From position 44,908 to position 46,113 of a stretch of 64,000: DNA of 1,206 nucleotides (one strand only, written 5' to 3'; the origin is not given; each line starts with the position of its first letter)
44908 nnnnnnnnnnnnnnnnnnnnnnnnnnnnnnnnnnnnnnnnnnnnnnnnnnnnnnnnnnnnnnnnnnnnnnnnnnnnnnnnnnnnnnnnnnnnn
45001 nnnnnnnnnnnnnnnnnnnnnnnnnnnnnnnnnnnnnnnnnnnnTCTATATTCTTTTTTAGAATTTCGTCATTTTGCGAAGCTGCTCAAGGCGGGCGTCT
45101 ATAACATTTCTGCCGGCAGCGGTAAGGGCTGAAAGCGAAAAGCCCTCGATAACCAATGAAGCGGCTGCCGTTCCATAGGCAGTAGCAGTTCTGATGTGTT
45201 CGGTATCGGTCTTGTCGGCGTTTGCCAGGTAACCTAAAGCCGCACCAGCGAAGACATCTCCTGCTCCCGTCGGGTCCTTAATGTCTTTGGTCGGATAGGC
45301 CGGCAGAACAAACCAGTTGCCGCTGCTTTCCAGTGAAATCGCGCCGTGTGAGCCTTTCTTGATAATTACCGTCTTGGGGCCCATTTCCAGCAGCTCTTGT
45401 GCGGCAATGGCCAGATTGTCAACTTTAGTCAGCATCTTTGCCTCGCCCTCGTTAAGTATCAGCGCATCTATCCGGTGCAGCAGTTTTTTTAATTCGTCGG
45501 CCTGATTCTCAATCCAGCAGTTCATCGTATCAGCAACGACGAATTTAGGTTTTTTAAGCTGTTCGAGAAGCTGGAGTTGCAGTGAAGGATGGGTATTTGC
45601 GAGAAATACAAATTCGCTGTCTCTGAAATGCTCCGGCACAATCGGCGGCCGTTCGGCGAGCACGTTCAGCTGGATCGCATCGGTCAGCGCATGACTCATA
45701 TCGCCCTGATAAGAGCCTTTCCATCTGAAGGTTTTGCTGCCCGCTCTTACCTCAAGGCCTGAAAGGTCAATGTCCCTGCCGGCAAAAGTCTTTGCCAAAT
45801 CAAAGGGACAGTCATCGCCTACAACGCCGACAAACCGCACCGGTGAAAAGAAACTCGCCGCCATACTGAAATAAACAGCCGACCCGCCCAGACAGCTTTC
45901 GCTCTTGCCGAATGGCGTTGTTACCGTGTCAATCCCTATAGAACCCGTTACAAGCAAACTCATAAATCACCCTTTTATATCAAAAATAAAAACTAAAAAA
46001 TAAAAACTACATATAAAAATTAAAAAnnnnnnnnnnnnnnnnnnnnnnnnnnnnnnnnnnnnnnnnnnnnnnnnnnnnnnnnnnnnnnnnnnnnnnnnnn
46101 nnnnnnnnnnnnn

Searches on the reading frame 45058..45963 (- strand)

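Call 70: search_protein_families(library=pfam, proteins=[window:45058-45963:-])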
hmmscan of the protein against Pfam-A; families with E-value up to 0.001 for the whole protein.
window:45058-45963:- (301 aa): 2 families
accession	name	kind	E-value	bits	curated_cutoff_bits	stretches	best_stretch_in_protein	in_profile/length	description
PF00294.29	PfkB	-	2e-23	83.6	25.8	1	35-275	46-293/302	pfkB family carbohydrate kinase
PF08543.17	Phos_pyr_kin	-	7.4e-06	25.9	27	1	152-268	106-232/246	Phosphomethylpyrimidine kinase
